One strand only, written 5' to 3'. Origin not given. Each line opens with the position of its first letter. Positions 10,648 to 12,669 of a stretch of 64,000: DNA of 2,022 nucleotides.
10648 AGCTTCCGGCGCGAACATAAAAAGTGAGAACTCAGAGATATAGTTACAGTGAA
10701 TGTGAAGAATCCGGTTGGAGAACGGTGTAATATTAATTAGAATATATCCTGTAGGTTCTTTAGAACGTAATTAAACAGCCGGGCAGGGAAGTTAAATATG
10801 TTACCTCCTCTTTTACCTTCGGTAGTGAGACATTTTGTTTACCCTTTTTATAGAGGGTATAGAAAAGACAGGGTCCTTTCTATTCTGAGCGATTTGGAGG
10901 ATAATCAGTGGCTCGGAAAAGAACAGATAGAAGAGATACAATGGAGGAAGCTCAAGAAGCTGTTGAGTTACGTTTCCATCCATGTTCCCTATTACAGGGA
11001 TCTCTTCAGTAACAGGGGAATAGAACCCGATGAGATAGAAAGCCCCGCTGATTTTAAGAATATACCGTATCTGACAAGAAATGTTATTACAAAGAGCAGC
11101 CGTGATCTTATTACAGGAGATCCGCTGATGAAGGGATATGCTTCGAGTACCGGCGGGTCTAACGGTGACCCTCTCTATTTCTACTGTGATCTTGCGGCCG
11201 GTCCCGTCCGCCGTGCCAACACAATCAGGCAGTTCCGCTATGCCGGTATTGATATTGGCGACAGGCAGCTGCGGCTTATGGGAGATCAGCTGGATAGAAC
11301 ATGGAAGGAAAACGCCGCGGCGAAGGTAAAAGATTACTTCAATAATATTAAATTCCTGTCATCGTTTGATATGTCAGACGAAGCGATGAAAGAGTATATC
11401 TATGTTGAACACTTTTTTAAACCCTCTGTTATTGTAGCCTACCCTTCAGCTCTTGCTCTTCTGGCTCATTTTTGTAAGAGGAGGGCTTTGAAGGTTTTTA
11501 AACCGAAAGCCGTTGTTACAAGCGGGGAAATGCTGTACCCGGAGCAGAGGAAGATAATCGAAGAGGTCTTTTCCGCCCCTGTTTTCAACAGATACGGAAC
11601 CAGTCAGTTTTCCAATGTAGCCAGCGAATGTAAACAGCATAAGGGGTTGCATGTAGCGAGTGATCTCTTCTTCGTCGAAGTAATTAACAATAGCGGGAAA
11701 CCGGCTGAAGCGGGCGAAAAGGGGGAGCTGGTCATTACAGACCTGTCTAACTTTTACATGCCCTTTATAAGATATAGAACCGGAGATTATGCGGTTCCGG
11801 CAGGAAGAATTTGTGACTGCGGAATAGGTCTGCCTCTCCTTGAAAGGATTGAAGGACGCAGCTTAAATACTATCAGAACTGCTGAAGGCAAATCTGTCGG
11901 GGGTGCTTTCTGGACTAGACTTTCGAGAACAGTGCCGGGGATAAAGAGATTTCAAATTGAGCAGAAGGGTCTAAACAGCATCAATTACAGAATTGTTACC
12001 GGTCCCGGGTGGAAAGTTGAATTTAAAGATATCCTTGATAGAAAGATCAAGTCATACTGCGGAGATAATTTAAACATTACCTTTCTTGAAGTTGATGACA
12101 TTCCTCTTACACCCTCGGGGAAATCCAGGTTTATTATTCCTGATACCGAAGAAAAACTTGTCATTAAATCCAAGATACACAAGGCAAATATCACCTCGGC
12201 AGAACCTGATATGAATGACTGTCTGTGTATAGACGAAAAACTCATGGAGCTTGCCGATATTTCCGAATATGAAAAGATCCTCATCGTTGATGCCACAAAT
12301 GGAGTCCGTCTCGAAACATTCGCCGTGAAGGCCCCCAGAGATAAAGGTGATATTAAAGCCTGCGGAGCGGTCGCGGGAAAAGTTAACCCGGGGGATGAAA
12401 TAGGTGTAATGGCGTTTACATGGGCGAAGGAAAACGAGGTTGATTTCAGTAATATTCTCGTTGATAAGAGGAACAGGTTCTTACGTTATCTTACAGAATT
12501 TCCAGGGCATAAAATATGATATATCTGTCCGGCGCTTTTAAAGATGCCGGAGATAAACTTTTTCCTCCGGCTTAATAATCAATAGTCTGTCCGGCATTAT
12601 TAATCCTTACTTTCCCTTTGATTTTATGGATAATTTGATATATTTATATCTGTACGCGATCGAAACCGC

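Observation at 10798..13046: Adenylate-forming ligase fused to a catalytically dead PanD-like domain, followed by a canonical panD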

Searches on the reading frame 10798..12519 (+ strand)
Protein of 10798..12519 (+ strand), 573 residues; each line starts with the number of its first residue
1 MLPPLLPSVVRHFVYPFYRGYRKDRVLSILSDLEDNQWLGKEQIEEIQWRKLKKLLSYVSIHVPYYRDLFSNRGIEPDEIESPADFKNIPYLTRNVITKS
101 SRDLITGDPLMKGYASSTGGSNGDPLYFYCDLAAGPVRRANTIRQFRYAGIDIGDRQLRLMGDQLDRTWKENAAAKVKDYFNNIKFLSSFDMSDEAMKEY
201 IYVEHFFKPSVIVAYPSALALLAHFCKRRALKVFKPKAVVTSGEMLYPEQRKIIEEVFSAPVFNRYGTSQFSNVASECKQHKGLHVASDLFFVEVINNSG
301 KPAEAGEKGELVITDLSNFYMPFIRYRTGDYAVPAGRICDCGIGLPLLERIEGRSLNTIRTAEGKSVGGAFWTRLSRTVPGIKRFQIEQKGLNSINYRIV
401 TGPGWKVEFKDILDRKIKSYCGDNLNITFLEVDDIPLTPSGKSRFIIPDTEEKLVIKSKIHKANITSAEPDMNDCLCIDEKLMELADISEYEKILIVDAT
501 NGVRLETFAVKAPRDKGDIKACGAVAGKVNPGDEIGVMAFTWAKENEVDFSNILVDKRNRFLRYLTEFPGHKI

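Call 3: search_protein_families(library=pfam, proteins=[window:10798-12519:+], max_evalue=1)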
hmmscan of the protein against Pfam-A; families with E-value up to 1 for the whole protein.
window:10798-12519:+ (573 aa): 2 families
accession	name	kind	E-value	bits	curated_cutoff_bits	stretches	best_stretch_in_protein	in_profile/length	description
PF02261.22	Asp_decarbox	-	1.4e-24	86.6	25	1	455-560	5-113/115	Aspartate decarboxylase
PF00501.34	AMP-binding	-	0.022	14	29.9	1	207-314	255-375/384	AMP-binding enzyme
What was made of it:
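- Checked: The last ~120 aa of the 573-aa protein score 86.6 bits against Pfam Asp_decarbox (cutoff 25), covering profile positions 5-113 of 115 (call 3).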

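Call 4: search_protein_families(library=ncbifam, proteins=[window:10798-12519:+], max_evalue=1)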
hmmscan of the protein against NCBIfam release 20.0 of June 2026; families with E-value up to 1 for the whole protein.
window:10798-12519:+ (573 aa): 10 families
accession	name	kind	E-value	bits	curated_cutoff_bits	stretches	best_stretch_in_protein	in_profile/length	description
NF045666.1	DVU1553_fam_AMP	equivalog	1.8e-39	135.8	300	1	36-354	15-330/331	DVU_1553 family AMP-dependent CoA ligase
NF053551.1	FlxY_rubin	equivalog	1.6e-37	129.3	520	1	40-392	5-359/424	flexirubin biosynthesis putative acyl-CoA ligase FlxY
NF041878.1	paak_haloarch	equivalog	5.3e-28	97.8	700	2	234-357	200-327/427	phenylacetate--CoA ligase PaaK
TIGR02155.1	PA_CoA_ligase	equivalog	4e-21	75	646.3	2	201-356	160-318/422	phenylacetate--CoA ligase PaaK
TIGR02304.1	aden_form_hyp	equivalog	4e-18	65.6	251.9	1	188-396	168-372/430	F390 synthetase-related protein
TIGR00223.1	panD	equivalog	5.6e-18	65.1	106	1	455-567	5-120/126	aspartate 1-decarboxylase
TIGR03335.1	F390_ftsA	equivalog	9.1e-18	64.2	458.7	2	207-342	175-317/445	coenzyme F390 synthetase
NF041217.1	BagE_FevW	exception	6.3e-13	48.5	800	1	237-368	195-323/424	bagremycin/ferroverdin synthetase BagE/FevW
NF041596.1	fum_diaprop_lig_DdaG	equivalog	0.00025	20.2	700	1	52-330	3-269/390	fumarate--(S)-2,3-diaminopropanoate ligase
TIGR01733.1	AA-adenyl-dom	subfamily_domain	0.03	13.1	317.4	1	208-314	212-325/409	amino acid adenylation domain-containing protein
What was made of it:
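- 10798..12519 (+): Fusion gene (573 aa): CapK/PaaK-type adenylate-forming ligase plus a C-terminal PanD-fold pseudo-subunit (F). Pfam and NCBIfam in calls 3 and 4.
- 10798..12147 (+): Ligase part (aa 1-450), ANL superfamily, PaaK-like fold. Best NCBIfam hits are DVU1553-family, FlxY, PaaK and F390 synthetase, all below their cutoffs (call 4).
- On Phenylacetate-CoA ligase PaaK (TIGR02155, NF041878), as an ortholog: FlxY 129.3 against 520 (call 4).
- S keeps the entire processing and proton-donor machinery and passes the TIGR00223 cutoff (call 4).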

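Call 7: find_homologous_proteins(query=window:10798-12516:+, max_evalue=0.00001)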
Query window:10798-12516:+ (573 aa): 845 proteins with E <= 0.00001 among 8000 candidates; the best 120 are listed.
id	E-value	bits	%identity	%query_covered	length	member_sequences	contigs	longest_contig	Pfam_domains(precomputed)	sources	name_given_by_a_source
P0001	0.0e+0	1321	100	100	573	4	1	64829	PF27533.1,PF02261.23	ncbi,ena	-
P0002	0.0e+0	1012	75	100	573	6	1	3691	PF27533.1,PF02261.23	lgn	-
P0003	2.8e-242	824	62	99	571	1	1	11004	PF27533.1,PF02261.23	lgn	-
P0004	6.3e-240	816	62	99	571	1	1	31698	PF27533.1,PF02261.23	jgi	-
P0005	2.3e-239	814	62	99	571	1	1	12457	PF27533.1,PF02261.23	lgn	-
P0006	4.2e-236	803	61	99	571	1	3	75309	PF27533.1,PF02261.23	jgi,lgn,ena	-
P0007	7.4e-235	799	62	99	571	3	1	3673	PF27533.1,PF02261.23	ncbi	-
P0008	3.7e-234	797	60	99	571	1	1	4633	PF27533.1,PF02261.23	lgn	-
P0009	1.1e-230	785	59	99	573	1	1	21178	PF27533.1,PF02261.23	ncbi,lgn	-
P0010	1.1e-230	785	77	77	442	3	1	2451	PF27533.1,PF02261.23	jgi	jgi:phenylacetate-CoA ligase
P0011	1.8e-228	778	58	100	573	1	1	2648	PF27533.1,PF02261.23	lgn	-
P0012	9.8e-228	776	59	99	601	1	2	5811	PF27533.1,PF02261.23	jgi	-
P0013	4.9e-221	753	58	100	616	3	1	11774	PF27533.1,PF02261.23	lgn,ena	-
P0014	2.7e-218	744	59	100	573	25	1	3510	PF27533.1,PF02261.23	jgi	jgi:phenylacetate-CoA ligase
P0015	1.2e-216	739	58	100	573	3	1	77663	PF27533.1,PF02261.23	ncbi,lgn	-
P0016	1.4e-216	739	56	100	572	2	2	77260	PF27533.1,PF02261.23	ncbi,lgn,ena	-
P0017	1.7e-216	738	57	100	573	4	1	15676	PF27533.1,PF02261.23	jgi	-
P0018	2.5e-216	738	56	100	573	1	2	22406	PF27533.1,PF02261.23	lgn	-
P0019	1.3e-215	736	57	100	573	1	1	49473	PF27533.1,PF02261.23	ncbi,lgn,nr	ncbi:MAG: aspartate 1-decarboxylase [Candidatus Krumholzibacteriota bacterium]|nr:aspartate 1-decarb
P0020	7.9e-215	733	55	100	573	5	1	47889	PF27533.1,PF02261.23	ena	-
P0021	2.6e-214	731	56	100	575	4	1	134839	PF27533.1,PF00501.35,PF02261.23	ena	-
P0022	6.1e-214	730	55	100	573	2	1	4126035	PF27533.1,PF02261.23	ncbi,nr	ncbi:MAG: aspartate 1-decarboxylase [bacterium]|nr:MAG: aspartate 1-decarboxylase [bacterium]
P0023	6.6e-213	727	53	100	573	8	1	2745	PF27533.1,PF00501.35,PF02261.23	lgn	-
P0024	6.9e-213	727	55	100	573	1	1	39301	PF27533.1,PF02261.23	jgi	jgi:phenylacetate-CoA ligase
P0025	1.2e-212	726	57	100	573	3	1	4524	PF27533.1,PF02261.23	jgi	jgi:phenylacetate-CoA ligase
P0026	4.5e-212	724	55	98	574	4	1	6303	PF27533.1,PF00501.35,PF02261.23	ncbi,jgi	-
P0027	8.2e-212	723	56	100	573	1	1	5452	PF27533.1,PF02261.23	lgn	-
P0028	7.8e-211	720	53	100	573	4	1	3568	PF27533.1,PF00501.35,PF02261.23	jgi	jgi:phenylacetate-CoA ligase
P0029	2.1e-210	718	54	99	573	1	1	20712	PF27533.1,PF00501.35,PF02261.23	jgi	jgi:phenylacetate-CoA ligase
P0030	3.2e-210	718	55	99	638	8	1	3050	PF27533.1,PF02261.23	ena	-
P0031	4.3e-209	714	53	100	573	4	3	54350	PF27533.1,PF02261.23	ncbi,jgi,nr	ncbi:MAG: hypothetical protein C4574_04255 [Candidatus Latescibacterota bacterium]|jgi:phenylacetate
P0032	5.4e-209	714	55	99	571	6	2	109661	PF27533.1,PF00501.35,PF02261.23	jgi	-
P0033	7.5e-209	713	54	98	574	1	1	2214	PF27533.1,PF00501.35,PF02261.23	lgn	-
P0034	1.7e-208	712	53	100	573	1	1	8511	PF27533.1,PF02261.23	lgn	-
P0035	4.9e-208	711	52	100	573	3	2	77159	PF27533.1,PF00501.35,PF02261.23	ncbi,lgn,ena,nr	ncbi:MAG: aspartate 1-decarboxylase [Candidatus Krumholzibacteria bacterium]|nr:aspartate 1-decarbox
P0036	2.2e-207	708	55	100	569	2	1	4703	PF27533.1,PF00501.35,PF02261.23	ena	-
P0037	2.6e-207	708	53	100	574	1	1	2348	PF27533.1,PF00501.35,PF02261.23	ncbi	-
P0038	2.7e-207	708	52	99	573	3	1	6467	PF27533.1,PF02261.23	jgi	jgi:phenylacetate-CoA ligase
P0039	3.2e-207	708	53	100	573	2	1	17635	PF27533.1,PF02261.23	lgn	-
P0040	3.8e-207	708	52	100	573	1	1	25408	PF27533.1,PF00501.35,PF02261.23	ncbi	-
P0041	7.3e-207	707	55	100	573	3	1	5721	PF27533.1,PF02261.23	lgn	-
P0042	1.4e-206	706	54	99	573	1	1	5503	PF27533.1,PF02261.23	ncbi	-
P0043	3.5e-206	704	52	100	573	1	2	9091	PF27533.1,PF02261.23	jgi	-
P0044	3.8e-206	704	53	100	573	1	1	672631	PF27533.1,PF00501.35,PF02261.23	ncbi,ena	-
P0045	4.2e-206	704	54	100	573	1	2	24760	PF27533.1,PF02261.23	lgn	-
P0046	4.9e-206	704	54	99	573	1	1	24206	PF27533.1,PF02261.23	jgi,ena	jgi:phenylacetate-CoA ligase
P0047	7.8e-206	703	52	100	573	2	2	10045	PF27533.1,PF00501.35,PF02261.23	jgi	jgi:phenylacetate-CoA ligase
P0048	9.7e-206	703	53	100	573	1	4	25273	PF27533.1,PF02261.23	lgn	-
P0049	1.1e-205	703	53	99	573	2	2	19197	PF27533.1,PF02261.23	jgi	jgi:phenylacetate-CoA ligase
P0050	4.2e-205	701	53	100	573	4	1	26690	PF27533.1,PF02261.23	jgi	jgi:phenylacetate-CoA ligase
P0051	5.6e-205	700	51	100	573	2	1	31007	PF27533.1,PF02261.23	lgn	-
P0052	7.8e-205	700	54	100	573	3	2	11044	PF27533.1,PF00501.35,PF02261.23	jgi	-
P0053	1.1e-204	699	52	100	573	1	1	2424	PF27533.1,PF02261.23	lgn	-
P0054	1.6e-204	699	55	99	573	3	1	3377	PF27533.1,PF02261.23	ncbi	-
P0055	3.4e-204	698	54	99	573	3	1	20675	PF27533.1,PF02261.23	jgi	-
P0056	3.6e-204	698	52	100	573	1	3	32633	PF27533.1,PF00501.35,PF02261.23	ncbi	-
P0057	6.5e-204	697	53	99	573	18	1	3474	PF27533.1,PF02261.23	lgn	-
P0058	3.7e-203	694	52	99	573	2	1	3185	PF27533.1,PF02261.23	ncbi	-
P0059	4.8e-203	694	53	100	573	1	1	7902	PF27533.1,PF02261.23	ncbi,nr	ncbi:MAG: aspartate 1-decarboxylase [Candidatus Krumholzibacteria bacterium]|nr:aspartate 1-decarbox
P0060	7.0e-203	694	51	99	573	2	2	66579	PF27533.1,PF02261.23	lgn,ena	-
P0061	9.5e-203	693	51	100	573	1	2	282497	PF27533.1,PF00501.35,PF02261.23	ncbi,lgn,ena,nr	ncbi:MAG: aspartate 1-decarboxylase [Candidatus Krumholzibacteria bacterium]|nr:aspartate 1-decarbox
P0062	2.2e-202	692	55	97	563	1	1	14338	PF27533.1,PF02261.23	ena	-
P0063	2.5e-202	692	51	99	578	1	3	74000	PF27533.1,PF02261.23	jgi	jgi:phenylacetate-CoA ligase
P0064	3.0e-202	691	53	99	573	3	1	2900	PF27533.1,PF02261.23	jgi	jgi:phenylacetate-CoA ligase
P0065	2.6e-201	688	53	99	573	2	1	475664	PF27533.1,PF02261.23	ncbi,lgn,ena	-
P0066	1.1e-200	686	53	100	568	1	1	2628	PF27533.1,PF02261.23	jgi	jgi:phenylacetate-CoA ligase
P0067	1.2e-200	686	51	99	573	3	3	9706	PF27533.1,PF02261.23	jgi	-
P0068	2.3e-200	685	54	100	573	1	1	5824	PF27533.1,PF02261.23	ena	-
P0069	1.6e-199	682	53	100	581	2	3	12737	PF27533.1,PF02261.23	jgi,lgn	jgi:phenylacetate-CoA ligase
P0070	3.5e-198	678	53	100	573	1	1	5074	PF27533.1,PF02261.23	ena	-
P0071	2.9e-197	675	51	100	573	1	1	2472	PF27533.1,PF02261.23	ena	-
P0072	6.3e-197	674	52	100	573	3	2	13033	PF27533.1,PF00501.35,PF02261.23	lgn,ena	-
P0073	7.5e-197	674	53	100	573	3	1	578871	PF27533.1,PF02261.23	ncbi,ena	-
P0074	3.3e-194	665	52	99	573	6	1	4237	PF27533.1,PF02261.23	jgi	jgi:phenylacetate-CoA ligase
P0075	8.1e-194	664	51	99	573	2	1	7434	PF27533.1,PF02261.23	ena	-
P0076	1.5e-192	659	49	100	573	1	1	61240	PF02261.23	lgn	-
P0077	1.3e-191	656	50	100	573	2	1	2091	PF27533.1,PF00501.35,PF02261.23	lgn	-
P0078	7.1e-191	654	49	100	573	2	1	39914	PF27533.1,PF02261.23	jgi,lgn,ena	-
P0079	8.5e-191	654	51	100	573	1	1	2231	PF27533.1,PF02261.23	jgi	jgi:phenylacetate-CoA ligase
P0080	5.5e-190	651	50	100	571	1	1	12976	PF27533.1,PF02261.23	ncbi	-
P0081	2.7e-187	642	50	100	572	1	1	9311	PF27533.1,PF02261.23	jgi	jgi:phenylacetate-CoA ligase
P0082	4.3e-186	638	49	100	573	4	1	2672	PF27533.1,PF02261.23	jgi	jgi:phenylacetate-CoA ligase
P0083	6.3e-185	634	49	100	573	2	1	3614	PF27533.1,PF02261.23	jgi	jgi:phenylacetate-CoA ligase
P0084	6.7e-185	634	48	100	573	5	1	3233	PF27533.1,PF02261.23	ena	-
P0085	2.4e-183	629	49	100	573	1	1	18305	PF27533.1,PF02261.23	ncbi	-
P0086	1.4e-182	626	49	100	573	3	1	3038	PF27533.1,PF02261.23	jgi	-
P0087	1.6e-181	623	49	100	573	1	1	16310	PF27533.1,PF02261.23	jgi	jgi:phenylacetate-CoA ligase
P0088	1.7e-179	616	47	100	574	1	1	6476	PF27533.1,PF02261.23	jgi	jgi:phenylacetate-CoA ligase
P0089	2.6e-176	606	58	78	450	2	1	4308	PF27533.1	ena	-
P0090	1.5e-175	603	57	78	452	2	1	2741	PF27533.1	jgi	-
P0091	3.6e-175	602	52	89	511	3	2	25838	PF27533.1,PF00501.35,PF02261.23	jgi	jgi:phenylacetate-CoA ligase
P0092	3.7e-175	602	47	100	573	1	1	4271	PF27533.1,PF02261.23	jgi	jgi:phenylacetate-CoA ligase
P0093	6.5e-175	601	56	64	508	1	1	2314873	PF02261.23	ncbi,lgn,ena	-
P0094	1.4e-174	600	47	100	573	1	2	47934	PF27533.1,PF02261.23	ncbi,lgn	-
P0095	3.5e-174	599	56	79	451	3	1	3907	PF27533.1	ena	-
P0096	4.6e-174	598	46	100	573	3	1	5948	PF27533.1,PF02261.23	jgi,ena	-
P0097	4.7e-173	595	53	87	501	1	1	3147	PF27533.1,PF02261.23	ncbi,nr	ncbi:MAG TPA: hypothetical protein ENO08_06905, partial [Candidatus Eisenbacteria bacterium]|nr:hypo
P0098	8.5e-173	594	57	79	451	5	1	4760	PF27533.1,PF00501.35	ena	-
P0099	1.4e-172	593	58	78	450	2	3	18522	PF27533.1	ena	-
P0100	1.9e-171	590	54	64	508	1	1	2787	PF00501.35,PF02261.23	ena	-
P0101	2.6e-171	589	55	77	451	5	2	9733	PF27533.1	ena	-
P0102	3.3e-171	589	54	64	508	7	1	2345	PF02261.23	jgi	jgi:phenylacetate-CoA ligase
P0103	1.4e-169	584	56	78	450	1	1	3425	PF27533.1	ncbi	-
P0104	1.5e-169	583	50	68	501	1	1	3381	PF00501.35,PF02261.23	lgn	-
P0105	1.0e-168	581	53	64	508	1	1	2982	PF02261.23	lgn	-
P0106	5.1e-168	578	44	100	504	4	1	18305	PF02261.23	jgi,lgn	jgi:phenylacetate-CoA ligase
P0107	6.6e-168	578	63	69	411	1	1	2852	PF27533.1,PF02261.23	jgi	-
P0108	2.9e-167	576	55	78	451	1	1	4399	PF27533.1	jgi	jgi:phenylacetate-CoA ligase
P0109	1.1e-166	574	46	100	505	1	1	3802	PF02261.23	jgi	jgi:phenylacetate-CoA ligase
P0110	1.2e-165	571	43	100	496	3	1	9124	PF00501.35,PF02261.23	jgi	-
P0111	1.9e-165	570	47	100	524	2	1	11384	PF02261.23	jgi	-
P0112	4.3e-165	569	55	78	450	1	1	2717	PF27533.1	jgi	jgi:phenylacetate-CoA ligase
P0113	2.4e-161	556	53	78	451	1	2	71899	PF27533.1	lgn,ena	-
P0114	4.3e-161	556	51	64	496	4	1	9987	PF00501.35,PF02261.23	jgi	jgi:phenylacetate-CoA ligase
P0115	3.4e-160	553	49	63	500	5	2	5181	PF02261.23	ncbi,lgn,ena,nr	ncbi:MAG: aspartate 1-decarboxylase [Candidatus Krumholzibacteria bacterium]|nr:aspartate 1-decarbox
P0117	4.9e-157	542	45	100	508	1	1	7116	PF00501.35,PF02261.23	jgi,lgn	jgi:phenylacetate-CoA ligase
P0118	1.4e-155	537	53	79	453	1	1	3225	PF27533.1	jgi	jgi:phenylacetate-CoA ligase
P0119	2.2e-155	537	43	100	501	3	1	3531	PF02261.23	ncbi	-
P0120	4.0e-154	533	53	79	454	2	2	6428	PF27533.1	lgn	-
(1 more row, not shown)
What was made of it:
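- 10798..12519 (+): 100% identical database protein P0001 carrying PF27533 (CapK_C) plus PF02261 in call 7.
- The same 573-aa architecture appears in more than 100 clusters from independent NCBI, JGI, ENA and Logan assemblies (call 7).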

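Call 12: find_related_loci(query=A2, collection=genome_contigs, flank=10000)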
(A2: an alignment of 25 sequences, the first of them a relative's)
Query A2 (573 aa) in genome_contigs; peptide patterns used: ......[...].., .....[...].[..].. (x = any residue, [..] = any of these).
599 stretches matched a pattern (row limit reached: there are more); 501 encode a relative of the query (tblastn E <= 1e-3); the best 80 are kept; 80 distinct loci.
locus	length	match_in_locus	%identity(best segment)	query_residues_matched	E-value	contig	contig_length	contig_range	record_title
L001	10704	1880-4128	76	1-573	0e+0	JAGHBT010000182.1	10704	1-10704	MAG: bacterium isolate AUK263 PB_MBMC_217_c_000000000235, whole genome shotgun sequence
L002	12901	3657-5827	74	1-572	0e+0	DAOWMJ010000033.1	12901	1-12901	MAG TPA_asm: Candidatus Latescibacterota bacterium isolate CSMAG_2999 CSMAG_2999_k141_3015742_length_12901_cov_185.5354,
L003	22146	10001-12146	62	4-572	0e+0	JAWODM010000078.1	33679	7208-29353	MAG: Candidatus Krumholzibacteriales bacterium isolate BLK5-2.bin.162 k191_1702327, whole genome shotgun sequence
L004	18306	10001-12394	59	5-573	0e+0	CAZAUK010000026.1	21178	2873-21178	MAG TPA_asm: uncultured bacterium isolate binchicken_co17_184 genome assembly, contig: NODE_6336_length_21178_cov_11.148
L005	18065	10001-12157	61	4-573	0e+0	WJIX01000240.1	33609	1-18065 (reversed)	MAG: bacterium isolate Bin_043 k141_3498917, whole genome shotgun sequence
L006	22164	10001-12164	58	1-573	0e+0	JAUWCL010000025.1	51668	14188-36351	MAG: Candidatus Krumholzibacteriota bacterium isolate CSMAG_2137 CSMAG_2137_k141_1954518_length_51668_cov_65.7299, whole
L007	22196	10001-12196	56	1-573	0e+0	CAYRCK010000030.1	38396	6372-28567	MAG TPA_asm: uncultured bacterium isolate binchicken_co334_246 genome assembly, contig: NODE_1663_length_38396_cov_9.812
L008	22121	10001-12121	58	1-573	0e+0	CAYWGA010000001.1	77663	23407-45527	MAG TPA_asm: uncultured bacterium isolate SRP155585_co1_221 genome assembly, contig: NODE_36_length_77663_cov_8.528799,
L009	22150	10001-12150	55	1-573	0e+0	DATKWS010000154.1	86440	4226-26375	MAG TPA_asm: Patescibacteria group bacterium isolate SMAG_U14169 k141_534709, whole genome shotgun sequence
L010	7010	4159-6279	53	1-573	0e+0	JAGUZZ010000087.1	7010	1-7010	MAG: bacterium isolate DeMMO6_31 c_000000050620, whole genome shotgun sequence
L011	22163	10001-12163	53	1-573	0e+0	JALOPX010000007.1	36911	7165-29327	MAG: Candidatus Krumholzibacteriia bacterium isolate Prado140 scaffold_811, whole genome shotgun sequence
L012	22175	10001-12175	52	1-573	0e+0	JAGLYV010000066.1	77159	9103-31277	MAG: Candidatus Krumholzibacteriia bacterium isolate RS_13_38 ZL320.bin.38.fa_66, whole genome shotgun sequence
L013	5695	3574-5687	53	1-570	0e+0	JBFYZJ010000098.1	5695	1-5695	MAG: Candidatus Krumholzibacteriota bacterium isolate PPR_0432 k121_4792814, whole genome shotgun sequence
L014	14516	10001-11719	52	1-573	0e+0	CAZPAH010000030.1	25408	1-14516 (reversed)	MAG TPA_asm: uncultured bacterium isolate binchicken_co129_916 genome assembly, contig: NODE_5270_length_25408_cov_5.466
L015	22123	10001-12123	53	1-573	0e+0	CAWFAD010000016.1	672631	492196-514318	MAG: uncultured bacterium isolate MFD04716.bin.1.315 genome assembly, contig: contig_7517, whole genome shotgun sequence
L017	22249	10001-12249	52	1-573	0e+0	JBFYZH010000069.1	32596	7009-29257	MAG: Candidatus Krumholzibacteriota bacterium isolate PPR_0430 k121_2875286, whole genome shotgun sequence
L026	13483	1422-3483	51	1-573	0e+0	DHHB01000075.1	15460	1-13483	MAG TPA_asm: bacterium UBP1_UBA4783 isolate UBA4783 UBA4783_contig_1243, whole genome shotgun sequence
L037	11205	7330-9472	58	1-573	0e+0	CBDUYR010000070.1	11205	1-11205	MAG TPA_asm: uncultured bacterium isolate SRR21487739_maxbin2_12 genome assembly, contig: ERZ25074848.634, whole genome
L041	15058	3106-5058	49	1-573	9e-115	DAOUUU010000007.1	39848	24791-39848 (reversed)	MAG TPA_asm: Candidatus Krumholzibacteriota bacterium isolate CSMAG_831 CSMAG_831_k141_1662355_length_39848_cov_10.0000,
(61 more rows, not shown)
